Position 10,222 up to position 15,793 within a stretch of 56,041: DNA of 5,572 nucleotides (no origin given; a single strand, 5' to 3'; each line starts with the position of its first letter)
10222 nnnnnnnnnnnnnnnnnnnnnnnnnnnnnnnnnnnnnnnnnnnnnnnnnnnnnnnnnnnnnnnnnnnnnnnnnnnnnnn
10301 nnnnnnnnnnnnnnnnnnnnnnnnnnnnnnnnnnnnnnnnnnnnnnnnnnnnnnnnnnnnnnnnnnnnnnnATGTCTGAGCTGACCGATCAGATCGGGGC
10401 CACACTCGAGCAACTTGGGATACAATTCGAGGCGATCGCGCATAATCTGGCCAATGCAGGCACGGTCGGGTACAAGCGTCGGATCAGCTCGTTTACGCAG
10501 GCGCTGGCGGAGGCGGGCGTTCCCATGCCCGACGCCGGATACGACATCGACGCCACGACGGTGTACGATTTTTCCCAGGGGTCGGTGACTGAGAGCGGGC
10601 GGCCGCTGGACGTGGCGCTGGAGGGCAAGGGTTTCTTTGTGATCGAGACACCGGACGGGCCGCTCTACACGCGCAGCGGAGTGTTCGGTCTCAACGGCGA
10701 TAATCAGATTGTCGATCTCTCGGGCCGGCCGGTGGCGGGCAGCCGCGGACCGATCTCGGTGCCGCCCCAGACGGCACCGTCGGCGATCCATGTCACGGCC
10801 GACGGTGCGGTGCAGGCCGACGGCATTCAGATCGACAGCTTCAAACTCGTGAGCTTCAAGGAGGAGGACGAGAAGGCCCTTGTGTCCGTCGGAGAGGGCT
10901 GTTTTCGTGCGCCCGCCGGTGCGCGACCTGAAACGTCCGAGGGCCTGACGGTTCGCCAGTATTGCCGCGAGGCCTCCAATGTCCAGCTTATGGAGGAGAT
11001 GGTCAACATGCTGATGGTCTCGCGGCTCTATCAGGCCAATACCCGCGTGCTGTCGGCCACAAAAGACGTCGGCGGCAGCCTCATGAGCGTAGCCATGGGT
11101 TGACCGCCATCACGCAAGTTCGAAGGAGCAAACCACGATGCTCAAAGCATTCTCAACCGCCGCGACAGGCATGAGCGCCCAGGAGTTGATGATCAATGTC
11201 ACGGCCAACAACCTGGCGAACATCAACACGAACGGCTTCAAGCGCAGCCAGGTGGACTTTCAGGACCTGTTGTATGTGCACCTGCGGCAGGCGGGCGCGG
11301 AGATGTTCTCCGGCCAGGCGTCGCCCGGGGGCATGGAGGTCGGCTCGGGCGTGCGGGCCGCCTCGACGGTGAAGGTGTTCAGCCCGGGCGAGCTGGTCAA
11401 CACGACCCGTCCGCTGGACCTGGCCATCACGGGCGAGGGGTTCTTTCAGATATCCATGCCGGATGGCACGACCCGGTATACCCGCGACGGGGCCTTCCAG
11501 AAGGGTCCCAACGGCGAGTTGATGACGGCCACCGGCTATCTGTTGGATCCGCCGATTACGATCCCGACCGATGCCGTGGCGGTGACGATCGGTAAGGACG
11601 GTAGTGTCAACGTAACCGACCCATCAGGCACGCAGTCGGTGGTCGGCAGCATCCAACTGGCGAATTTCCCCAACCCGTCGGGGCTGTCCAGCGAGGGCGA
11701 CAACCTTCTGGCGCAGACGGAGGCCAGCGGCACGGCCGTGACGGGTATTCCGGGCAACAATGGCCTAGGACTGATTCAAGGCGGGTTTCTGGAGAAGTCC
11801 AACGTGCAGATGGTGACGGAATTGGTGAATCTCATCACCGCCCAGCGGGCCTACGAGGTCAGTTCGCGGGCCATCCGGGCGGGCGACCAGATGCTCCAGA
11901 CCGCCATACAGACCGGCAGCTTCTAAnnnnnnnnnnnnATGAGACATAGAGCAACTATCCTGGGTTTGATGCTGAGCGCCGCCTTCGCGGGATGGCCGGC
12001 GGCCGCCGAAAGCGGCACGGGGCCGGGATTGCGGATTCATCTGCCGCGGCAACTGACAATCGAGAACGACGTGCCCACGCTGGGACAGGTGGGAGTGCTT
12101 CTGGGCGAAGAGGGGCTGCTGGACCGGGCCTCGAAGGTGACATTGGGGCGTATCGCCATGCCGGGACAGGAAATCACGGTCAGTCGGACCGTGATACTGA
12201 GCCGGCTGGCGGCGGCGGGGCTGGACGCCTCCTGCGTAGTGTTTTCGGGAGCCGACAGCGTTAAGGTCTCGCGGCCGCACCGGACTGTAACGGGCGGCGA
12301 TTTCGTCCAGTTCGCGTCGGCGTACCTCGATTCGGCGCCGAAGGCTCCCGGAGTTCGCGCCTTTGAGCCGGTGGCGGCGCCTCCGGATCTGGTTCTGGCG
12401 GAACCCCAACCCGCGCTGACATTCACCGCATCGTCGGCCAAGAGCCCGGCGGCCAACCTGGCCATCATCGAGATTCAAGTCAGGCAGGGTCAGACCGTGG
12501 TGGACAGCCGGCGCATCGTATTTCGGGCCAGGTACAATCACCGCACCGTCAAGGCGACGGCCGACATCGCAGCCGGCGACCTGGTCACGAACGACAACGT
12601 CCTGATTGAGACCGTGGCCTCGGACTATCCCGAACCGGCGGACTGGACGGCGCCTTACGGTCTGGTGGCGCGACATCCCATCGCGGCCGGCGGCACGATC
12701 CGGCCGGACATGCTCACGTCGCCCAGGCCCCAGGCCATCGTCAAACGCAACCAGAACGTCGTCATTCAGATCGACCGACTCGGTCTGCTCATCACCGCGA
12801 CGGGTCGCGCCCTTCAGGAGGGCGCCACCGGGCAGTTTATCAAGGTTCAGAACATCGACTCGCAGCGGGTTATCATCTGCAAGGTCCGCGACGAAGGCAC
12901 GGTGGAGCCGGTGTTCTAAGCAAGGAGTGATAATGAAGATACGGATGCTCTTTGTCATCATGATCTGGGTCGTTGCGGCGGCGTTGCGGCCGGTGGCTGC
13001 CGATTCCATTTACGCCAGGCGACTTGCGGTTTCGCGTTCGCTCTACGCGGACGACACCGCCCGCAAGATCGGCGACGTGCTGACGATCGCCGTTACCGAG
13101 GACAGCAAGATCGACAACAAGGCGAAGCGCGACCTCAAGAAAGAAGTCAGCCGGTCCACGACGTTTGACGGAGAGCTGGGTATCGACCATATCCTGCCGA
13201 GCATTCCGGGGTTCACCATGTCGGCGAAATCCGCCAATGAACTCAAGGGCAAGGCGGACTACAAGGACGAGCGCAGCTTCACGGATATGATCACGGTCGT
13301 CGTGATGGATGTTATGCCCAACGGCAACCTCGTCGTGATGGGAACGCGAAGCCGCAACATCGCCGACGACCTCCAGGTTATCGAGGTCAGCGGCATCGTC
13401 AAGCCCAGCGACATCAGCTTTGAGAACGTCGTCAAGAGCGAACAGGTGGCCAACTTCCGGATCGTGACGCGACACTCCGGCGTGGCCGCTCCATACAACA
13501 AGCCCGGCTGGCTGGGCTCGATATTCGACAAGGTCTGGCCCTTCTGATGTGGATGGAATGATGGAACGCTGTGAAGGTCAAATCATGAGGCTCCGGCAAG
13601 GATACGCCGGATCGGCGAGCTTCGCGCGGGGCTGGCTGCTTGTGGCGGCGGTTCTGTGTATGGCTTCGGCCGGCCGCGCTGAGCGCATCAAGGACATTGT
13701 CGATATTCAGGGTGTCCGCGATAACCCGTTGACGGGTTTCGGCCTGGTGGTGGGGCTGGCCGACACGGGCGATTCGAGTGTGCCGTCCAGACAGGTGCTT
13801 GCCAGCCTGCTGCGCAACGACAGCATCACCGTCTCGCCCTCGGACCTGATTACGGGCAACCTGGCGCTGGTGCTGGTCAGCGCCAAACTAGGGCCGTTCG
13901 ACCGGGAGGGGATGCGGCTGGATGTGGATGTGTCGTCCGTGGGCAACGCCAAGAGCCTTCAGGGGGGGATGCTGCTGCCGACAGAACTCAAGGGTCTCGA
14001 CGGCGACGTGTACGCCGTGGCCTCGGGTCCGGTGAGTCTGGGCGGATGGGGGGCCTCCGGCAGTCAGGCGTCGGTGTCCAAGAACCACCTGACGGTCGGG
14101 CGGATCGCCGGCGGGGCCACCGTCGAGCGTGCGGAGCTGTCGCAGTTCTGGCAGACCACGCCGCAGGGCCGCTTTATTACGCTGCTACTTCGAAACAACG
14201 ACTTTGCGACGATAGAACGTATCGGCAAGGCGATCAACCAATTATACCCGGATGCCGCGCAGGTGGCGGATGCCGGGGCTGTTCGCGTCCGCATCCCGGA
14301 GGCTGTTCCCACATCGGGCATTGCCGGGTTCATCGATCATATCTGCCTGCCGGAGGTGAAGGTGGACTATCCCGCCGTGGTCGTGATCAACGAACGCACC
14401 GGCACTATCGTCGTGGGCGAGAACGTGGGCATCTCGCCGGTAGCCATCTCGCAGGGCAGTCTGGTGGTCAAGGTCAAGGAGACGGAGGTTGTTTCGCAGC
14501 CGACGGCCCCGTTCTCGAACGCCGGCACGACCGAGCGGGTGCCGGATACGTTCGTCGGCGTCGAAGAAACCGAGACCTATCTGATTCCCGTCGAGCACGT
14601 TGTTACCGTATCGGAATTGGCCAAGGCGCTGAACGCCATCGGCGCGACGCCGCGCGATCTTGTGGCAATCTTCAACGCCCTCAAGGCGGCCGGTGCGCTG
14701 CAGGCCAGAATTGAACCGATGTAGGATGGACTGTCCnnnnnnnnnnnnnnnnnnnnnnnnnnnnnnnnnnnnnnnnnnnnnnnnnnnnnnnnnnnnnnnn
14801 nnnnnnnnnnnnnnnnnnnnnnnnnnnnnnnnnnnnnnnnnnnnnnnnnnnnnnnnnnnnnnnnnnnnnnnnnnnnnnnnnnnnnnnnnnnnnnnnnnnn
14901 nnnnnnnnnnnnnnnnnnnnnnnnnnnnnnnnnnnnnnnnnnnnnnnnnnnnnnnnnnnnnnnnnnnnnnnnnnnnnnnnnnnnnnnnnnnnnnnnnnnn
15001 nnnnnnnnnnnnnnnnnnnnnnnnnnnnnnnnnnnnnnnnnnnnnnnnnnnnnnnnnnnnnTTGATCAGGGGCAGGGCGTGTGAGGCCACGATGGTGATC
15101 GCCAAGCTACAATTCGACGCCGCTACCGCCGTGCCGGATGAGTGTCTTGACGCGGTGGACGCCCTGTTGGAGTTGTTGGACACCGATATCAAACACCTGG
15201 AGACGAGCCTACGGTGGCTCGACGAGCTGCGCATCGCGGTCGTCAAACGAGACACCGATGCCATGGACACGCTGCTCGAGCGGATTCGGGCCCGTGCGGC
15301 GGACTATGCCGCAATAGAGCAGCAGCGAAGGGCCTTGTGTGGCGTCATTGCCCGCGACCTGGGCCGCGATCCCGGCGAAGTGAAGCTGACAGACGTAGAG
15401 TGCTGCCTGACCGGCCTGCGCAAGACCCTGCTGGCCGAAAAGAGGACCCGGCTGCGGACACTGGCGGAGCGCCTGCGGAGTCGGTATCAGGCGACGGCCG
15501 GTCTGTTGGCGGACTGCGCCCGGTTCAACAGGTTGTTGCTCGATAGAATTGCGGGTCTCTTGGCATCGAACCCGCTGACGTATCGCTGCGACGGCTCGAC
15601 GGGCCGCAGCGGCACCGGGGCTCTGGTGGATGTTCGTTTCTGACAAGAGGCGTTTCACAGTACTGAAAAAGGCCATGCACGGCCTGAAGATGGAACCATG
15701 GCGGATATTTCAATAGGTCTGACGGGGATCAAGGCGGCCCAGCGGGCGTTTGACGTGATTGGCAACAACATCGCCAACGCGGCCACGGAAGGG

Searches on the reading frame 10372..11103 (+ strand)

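Call 21: search_protein_families(library=pfam, proteins=[window:10372-11103:+], max_evalue=0.00001)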
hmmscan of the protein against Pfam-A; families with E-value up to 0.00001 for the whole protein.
window:10372-11103:+ (243 aa): 2 families
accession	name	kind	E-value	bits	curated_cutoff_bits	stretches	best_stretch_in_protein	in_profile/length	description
PF22692.1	LlgE_F_G_D1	-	1.8e-13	50.8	27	1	82-149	1-64/64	Flagellar hook protein FlgE/F/G D1 domain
PF06429.18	Flg_bbr_C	-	1.1e-10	41.3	23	1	200-236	6-42/46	Flagellar basal body rod FlgEFG protein C-terminal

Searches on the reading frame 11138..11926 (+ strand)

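Call 21: search_protein_families(library=pfam, proteins=[window:11138-11926:+], max_evalue=0.00001)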
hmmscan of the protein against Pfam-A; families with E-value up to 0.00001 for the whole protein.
window:11138-11926:+ (262 aa): 3 families
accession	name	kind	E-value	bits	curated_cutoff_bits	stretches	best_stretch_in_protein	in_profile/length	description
PF22692.1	LlgE_F_G_D1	-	2e-25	89.1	27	1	96-159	1-64/64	Flagellar hook protein FlgE/F/G D1 domain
PF06429.18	Flg_bbr_C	-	3.1e-19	68.6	23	1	214-258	1-45/46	Flagellar basal body rod FlgEFG protein C-terminal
PF00460.25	Flg_bb_rod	-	2.1e-08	34.4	20.7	1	7-35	3-31/31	Flagella basal body rod protein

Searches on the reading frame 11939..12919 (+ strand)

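Call 21: search_protein_families(library=pfam, proteins=[window:11939-12919:+], max_evalue=0.00001)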
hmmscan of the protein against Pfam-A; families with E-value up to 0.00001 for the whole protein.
window:11939-12919:+ (326 aa): 2 families
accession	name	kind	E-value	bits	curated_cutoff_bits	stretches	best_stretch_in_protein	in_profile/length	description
PF13144.11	ChapFlgA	-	9.1e-23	81.1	23.8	1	203-323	3-121/122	Chaperone for flagella basal body P-ring formation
PF08666.17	SAF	-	4.9e-06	27.4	21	0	202-259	2-62/63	SAF domain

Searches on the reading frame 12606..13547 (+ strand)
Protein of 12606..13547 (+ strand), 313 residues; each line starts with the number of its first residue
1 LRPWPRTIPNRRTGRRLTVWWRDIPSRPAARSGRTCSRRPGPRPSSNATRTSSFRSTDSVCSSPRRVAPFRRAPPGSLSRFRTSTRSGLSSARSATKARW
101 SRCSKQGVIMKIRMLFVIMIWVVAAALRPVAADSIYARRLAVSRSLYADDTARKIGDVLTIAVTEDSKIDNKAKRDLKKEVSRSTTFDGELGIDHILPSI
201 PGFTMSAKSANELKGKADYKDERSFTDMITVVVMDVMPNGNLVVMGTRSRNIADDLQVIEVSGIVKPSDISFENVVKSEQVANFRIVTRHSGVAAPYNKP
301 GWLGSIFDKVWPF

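Call 21: search_protein_families(library=pfam, proteins=[window:12606-13547:+], max_evalue=0.00001)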
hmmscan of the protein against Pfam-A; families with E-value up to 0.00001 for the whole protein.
window:12606-13547:+ (313 aa): 1 family
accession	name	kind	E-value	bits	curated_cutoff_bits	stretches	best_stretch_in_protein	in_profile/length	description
PF02107.21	FlgH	-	7.6e-41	140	27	1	131-312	3-172/172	Flagellar L-ring protein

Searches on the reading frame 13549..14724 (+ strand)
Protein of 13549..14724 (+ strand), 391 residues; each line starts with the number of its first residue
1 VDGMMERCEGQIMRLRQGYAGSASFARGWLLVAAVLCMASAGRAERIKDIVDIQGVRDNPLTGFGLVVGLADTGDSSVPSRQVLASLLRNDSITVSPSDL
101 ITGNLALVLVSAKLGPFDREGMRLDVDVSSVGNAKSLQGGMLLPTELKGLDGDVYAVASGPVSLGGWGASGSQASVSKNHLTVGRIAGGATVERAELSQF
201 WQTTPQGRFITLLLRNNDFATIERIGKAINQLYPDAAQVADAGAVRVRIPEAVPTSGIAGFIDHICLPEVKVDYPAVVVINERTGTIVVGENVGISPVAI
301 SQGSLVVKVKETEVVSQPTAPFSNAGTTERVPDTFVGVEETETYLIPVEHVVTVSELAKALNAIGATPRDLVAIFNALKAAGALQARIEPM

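Call 21: search_protein_families(library=pfam, proteins=[window:13549-14724:+], max_evalue=0.00001)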
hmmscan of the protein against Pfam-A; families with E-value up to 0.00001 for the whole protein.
window:13549-14724:+ (391 aa): 1 family
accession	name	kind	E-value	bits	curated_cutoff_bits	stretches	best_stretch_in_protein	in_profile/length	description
PF02119.21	FlgI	-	4.4e-107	358.4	25.3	1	46-389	1-342/343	Flagellar P-ring protein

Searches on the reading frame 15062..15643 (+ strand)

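Call 21: search_protein_families(library=pfam, proteins=[window:15062-15643:+], max_evalue=0.00001)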
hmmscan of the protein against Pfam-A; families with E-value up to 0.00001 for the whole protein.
window:15062-15643:+ (193 aa): 1 family
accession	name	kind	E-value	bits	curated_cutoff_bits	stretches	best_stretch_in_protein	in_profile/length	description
PF05130.17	FlgN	-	1.7e-11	45.2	30.5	1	32-180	3-145/147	FlgN protein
